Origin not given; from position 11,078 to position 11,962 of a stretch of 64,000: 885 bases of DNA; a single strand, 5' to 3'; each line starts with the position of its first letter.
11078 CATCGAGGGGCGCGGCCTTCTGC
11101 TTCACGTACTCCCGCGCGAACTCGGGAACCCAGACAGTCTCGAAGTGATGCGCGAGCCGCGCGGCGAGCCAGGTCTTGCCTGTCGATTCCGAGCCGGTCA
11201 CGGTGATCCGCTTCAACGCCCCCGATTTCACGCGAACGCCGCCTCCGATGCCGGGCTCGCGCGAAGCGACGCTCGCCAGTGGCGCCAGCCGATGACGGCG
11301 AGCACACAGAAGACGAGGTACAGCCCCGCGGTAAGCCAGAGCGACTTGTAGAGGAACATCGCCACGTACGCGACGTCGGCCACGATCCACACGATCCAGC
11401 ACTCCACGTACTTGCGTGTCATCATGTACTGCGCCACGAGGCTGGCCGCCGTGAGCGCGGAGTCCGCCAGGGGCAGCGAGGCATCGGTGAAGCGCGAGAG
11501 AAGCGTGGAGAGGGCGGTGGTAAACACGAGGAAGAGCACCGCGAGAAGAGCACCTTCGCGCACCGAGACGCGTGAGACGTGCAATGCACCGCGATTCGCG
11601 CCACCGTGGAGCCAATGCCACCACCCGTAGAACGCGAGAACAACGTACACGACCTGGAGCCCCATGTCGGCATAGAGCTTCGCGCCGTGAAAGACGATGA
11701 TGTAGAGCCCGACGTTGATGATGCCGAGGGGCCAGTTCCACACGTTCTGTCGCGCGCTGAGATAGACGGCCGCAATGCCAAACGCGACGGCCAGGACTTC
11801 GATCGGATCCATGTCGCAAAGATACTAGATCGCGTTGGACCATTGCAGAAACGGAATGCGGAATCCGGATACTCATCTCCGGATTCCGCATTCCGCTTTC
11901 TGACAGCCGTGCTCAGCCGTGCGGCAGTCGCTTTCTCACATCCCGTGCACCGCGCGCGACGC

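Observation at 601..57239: Family of gene-3'-end palindromes whose arms are tandem 7- or 9-nt repeats (8 loci in 64 kb)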

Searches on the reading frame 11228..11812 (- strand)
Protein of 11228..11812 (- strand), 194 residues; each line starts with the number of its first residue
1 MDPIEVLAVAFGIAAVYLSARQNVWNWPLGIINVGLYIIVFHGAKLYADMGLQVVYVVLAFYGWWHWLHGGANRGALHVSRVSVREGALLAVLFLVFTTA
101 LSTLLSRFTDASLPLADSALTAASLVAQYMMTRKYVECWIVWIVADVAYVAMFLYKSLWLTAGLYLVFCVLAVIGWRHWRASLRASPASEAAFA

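Call 15: search_protein_families(library=pfam, proteins=[window:11228-11812:-])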
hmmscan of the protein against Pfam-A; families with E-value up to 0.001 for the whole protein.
window:11228-11812:- (194 aa): 1 family
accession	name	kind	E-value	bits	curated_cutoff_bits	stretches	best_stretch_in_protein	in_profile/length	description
PF04973.17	NMN_transporter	-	3.6e-57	193.6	27.3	1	3-180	2-174/175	Nicotinamide mononucleotide transporter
